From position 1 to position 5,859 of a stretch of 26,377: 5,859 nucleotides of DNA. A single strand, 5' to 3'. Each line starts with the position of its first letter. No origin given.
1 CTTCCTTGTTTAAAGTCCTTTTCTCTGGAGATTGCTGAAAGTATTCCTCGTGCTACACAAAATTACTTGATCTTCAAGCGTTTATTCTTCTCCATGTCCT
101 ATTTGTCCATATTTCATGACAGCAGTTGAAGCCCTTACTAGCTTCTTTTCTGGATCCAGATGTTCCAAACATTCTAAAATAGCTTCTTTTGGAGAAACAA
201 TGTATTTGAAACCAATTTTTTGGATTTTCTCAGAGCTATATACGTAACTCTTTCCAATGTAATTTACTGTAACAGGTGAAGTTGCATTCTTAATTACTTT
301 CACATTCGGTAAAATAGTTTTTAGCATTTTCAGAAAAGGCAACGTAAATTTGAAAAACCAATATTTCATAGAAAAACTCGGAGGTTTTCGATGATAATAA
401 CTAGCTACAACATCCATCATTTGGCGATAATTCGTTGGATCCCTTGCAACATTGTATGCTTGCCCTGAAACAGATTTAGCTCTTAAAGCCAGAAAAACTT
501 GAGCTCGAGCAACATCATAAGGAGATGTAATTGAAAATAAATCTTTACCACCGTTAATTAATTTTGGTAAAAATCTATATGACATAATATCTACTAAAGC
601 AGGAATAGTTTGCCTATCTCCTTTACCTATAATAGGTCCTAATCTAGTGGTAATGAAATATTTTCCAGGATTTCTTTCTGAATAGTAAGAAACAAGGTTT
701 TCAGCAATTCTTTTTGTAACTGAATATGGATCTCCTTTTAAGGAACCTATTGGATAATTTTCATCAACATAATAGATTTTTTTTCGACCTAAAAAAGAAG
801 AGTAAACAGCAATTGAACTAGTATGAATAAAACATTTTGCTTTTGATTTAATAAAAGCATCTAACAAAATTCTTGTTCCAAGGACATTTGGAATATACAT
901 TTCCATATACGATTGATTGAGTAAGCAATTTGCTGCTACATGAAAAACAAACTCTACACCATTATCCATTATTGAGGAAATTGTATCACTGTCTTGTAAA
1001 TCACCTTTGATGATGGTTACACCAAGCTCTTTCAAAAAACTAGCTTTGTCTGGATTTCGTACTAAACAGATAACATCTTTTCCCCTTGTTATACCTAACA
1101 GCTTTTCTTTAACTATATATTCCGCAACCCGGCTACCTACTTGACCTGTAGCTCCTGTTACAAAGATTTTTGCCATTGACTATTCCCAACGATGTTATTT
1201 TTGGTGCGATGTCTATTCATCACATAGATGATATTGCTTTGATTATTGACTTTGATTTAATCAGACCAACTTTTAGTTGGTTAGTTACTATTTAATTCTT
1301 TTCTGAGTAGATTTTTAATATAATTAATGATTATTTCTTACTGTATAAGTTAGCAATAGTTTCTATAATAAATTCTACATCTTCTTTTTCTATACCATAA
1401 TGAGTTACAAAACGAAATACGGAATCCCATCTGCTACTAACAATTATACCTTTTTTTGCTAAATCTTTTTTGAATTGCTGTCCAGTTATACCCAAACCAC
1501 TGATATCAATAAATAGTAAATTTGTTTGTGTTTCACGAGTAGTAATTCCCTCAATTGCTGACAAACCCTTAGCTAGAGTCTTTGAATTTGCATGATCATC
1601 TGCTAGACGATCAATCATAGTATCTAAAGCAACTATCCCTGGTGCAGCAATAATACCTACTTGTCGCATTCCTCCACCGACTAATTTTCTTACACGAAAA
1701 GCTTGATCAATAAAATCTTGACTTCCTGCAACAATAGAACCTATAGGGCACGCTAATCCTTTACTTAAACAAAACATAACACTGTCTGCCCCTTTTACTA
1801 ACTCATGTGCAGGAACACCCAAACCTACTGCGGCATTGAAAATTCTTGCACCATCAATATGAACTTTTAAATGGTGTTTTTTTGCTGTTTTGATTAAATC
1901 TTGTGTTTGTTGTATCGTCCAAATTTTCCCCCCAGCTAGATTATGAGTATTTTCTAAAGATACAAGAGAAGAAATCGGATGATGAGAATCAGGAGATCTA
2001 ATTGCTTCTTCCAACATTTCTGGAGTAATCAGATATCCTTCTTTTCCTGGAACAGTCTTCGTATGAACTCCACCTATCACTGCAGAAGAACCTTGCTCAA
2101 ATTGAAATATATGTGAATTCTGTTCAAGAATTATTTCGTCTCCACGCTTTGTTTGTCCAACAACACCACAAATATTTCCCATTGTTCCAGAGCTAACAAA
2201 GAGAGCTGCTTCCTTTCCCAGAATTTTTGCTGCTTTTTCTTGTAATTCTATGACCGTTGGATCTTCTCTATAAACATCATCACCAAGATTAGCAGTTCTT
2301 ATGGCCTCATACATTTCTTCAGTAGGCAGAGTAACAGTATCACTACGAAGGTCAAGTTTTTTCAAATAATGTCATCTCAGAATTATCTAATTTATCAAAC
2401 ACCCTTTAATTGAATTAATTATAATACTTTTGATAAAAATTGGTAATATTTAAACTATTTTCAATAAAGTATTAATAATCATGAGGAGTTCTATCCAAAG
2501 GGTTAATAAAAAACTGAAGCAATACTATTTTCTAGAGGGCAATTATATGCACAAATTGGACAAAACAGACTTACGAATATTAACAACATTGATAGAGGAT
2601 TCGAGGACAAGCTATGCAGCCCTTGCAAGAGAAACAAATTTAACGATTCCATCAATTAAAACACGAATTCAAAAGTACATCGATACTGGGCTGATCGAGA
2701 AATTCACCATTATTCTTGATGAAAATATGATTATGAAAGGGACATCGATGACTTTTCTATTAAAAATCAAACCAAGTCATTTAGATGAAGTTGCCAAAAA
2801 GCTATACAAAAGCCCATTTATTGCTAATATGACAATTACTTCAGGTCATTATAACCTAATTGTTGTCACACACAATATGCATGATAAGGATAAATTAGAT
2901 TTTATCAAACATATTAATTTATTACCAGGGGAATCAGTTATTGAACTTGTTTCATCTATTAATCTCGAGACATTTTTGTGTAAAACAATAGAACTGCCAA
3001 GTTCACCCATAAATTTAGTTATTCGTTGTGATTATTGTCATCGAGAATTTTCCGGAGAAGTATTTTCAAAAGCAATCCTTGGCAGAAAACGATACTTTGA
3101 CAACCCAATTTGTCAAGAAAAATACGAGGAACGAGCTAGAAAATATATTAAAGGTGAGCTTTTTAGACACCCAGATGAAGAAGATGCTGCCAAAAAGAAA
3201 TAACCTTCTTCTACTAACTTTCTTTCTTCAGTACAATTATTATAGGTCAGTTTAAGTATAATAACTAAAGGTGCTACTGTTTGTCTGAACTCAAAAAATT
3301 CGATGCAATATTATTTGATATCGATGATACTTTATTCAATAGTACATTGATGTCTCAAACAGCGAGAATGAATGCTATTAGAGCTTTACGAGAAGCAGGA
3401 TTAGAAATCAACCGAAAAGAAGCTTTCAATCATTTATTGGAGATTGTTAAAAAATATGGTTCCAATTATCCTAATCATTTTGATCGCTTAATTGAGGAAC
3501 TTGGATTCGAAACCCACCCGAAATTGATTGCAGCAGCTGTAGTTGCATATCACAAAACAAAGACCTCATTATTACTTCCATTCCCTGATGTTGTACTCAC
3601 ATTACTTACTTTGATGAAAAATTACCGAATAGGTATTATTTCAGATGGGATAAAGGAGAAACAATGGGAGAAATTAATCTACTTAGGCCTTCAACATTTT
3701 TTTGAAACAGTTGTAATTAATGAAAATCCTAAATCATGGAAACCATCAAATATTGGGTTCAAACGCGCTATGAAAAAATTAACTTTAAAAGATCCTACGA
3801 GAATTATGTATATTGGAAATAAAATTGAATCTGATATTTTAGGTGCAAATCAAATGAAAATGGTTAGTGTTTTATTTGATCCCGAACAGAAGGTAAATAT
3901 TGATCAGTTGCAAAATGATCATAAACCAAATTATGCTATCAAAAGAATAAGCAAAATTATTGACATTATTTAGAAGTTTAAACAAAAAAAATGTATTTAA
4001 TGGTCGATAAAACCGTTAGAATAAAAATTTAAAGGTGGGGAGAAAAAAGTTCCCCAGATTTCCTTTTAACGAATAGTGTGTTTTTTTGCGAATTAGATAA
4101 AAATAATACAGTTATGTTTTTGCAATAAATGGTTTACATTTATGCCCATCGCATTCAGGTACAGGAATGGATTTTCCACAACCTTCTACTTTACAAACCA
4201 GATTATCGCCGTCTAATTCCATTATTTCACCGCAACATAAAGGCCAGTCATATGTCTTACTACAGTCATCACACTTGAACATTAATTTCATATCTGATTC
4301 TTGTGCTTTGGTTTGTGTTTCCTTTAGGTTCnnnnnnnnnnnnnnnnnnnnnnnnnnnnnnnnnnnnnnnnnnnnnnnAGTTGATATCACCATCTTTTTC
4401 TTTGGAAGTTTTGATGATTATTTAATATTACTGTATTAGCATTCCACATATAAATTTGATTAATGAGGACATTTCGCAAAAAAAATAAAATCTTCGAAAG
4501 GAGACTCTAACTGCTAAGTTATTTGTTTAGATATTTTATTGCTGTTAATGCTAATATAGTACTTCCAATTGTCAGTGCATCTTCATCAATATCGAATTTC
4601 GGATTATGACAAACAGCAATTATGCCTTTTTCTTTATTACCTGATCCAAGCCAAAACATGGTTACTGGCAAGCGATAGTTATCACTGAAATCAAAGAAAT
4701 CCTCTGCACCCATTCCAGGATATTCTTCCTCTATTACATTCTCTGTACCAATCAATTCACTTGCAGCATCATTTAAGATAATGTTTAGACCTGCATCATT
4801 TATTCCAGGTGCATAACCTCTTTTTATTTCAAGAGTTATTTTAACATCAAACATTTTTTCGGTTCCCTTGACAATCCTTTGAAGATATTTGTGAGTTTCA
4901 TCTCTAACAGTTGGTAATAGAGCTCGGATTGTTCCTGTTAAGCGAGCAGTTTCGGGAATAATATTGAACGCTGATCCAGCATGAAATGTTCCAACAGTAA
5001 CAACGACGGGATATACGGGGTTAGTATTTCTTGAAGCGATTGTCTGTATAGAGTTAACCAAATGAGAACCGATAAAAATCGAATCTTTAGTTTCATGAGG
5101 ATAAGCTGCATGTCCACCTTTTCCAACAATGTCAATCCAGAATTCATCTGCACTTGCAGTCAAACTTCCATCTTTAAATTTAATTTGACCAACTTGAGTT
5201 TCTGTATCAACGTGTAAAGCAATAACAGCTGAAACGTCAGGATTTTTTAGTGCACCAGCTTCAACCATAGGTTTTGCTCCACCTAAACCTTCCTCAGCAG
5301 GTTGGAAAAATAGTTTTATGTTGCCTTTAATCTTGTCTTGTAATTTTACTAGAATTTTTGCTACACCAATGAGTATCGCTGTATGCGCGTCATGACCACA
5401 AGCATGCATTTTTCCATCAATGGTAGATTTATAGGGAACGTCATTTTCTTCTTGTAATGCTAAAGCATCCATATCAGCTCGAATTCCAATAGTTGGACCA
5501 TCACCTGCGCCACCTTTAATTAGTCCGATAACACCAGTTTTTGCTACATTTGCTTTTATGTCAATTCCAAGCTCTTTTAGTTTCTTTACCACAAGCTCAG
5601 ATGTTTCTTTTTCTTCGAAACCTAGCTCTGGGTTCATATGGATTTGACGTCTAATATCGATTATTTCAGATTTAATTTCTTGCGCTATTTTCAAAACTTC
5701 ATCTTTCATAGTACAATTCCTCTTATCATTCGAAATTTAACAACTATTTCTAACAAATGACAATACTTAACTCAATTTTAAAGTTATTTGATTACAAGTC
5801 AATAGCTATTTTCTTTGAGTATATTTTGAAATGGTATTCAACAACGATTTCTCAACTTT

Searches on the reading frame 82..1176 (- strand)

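Call 98: search_protein_families(library=pfam, proteins=[window:82-1176:-], max_evalue=0.001)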
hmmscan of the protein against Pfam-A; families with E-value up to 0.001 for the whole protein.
window:82-1176:- (364 aa): 8 families
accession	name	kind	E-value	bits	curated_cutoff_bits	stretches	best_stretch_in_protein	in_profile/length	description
PF01370.27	Epimerase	-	3.3e-26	92.6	20.9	1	4-244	1-240/240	NAD dependent epimerase/dehydratase family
PF01073.25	3Beta_HSD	-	5.9e-22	78.4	22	1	6-253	2-260/280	3-beta hydroxysteroid dehydrogenase/isomerase family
PF07993.18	NAD_binding_4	-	1.6e-15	57.4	20.1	1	70-184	85-209/258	Male sterility protein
PF16363.11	GDP_Man_Dehyd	-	3.5e-15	56.7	27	1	5-169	1-171/332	GDP-mannose 4,6 dehydratase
PF13460.12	NAD_binding_10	-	8.9e-12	45.7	27.2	1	8-128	1-105/184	NAD(P)H-binding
PF05368.20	NmrA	-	2.1e-11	44.4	27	1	3-88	4-79/298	NmrA-like family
PF02719.21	Polysacc_synt_2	-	3.3e-11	43.3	20.2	1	4-121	1-128/293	Polysaccharide biosynthesis protein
PF08659.16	KR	-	0.0009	19.6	22.6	0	4-127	3-142/180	KR domain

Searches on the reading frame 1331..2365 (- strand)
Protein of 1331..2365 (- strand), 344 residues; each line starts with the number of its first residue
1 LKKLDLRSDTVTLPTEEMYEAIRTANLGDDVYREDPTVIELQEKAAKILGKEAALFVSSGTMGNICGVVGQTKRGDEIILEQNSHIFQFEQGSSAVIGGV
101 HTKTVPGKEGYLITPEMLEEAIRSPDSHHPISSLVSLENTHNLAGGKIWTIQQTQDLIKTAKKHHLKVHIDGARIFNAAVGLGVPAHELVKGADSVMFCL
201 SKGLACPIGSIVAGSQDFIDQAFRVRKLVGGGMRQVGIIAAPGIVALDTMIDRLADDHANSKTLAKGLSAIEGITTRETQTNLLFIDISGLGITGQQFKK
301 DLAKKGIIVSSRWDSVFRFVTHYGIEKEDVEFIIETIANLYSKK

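Call 98: search_protein_families(library=pfam, proteins=[window:1331-2365:-], max_evalue=0.001)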
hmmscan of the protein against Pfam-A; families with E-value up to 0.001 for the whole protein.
window:1331-2365:- (344 aa): 3 families
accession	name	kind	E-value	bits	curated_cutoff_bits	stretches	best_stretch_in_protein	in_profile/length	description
PF01212.27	Beta_elim_lyase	-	1.2e-98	330.4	27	1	5-288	1-285/288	Beta-eliminating lyase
PF00155.27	Aminotran_1_2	-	3.9e-09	36.6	19.7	1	37-319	43-344/361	Aminotransferase class I and II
PF00266.25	Aminotran_5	-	1e-06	28.5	21.5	1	42-175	49-179/371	Aminotransferase class-V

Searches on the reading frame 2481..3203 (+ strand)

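Call 98: search_protein_families(library=pfam, proteins=[window:2481-3203:+], max_evalue=0.001)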
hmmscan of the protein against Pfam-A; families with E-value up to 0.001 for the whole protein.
window:2481-3203:+ (240 aa): 3 families
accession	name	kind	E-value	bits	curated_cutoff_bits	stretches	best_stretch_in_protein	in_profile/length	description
PF13412.12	HTH_24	-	1.5e-12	47.3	21.9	1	26-73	1-48/48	Winged helix-turn-helix DNA-binding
PF13404.12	HTH_AsnC-type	-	5.8e-11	42.5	27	1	26-65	1-40/42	AsnC-type helix-turn-helix domain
PF08280.17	HTH_Mga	-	1.5e-06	28.5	23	1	27-83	4-59/59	M protein trans-acting positive regulator (MGA) HTH domain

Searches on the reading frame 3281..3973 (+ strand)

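Call 98: search_protein_families(library=pfam, proteins=[window:3281-3973:+], max_evalue=0.001)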
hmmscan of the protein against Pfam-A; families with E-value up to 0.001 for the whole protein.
window:3281-3973:+ (230 aa): 3 families
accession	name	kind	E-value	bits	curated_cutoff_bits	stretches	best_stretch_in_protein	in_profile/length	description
PF13419.12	HAD_2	-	5.3e-20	72.7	23.8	1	10-197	1-176/178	Haloacid dehalogenase-like hydrolase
PF00702.32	Hydrolase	-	4.6e-17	63.5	26.4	1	8-191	2-189/191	haloacid dehalogenase-like hydrolase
PF13242.12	Hydrolase_like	-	9.9e-05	22.6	22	1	154-223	4-72/75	HAD-hyrolase-like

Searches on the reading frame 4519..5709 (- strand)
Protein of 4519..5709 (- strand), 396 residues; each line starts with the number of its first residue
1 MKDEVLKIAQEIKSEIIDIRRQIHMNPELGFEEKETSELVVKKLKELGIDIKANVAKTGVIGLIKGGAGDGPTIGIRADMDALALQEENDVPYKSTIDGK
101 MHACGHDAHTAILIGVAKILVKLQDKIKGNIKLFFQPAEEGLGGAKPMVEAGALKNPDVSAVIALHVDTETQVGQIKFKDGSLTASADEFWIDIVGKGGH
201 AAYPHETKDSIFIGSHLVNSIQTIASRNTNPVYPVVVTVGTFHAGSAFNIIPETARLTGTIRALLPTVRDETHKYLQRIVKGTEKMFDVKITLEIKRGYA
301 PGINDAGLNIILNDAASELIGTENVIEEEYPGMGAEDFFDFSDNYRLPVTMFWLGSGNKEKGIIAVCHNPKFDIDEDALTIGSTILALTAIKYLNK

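Call 98: search_protein_families(library=pfam, proteins=[window:4519-5709:-], max_evalue=0.001)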
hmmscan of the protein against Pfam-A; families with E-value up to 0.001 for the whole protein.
window:4519-5709:- (396 aa): 2 families
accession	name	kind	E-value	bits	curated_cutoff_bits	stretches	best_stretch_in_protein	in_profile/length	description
PF01546.33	Peptidase_M20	-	1.1e-42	146.8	24.6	1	76-390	2-204/206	Peptidase family M20/M25/M40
PF07687.19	M20_dimer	-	4.1e-13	49.7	21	1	189-281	8-100/107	Peptidase dimerisation domain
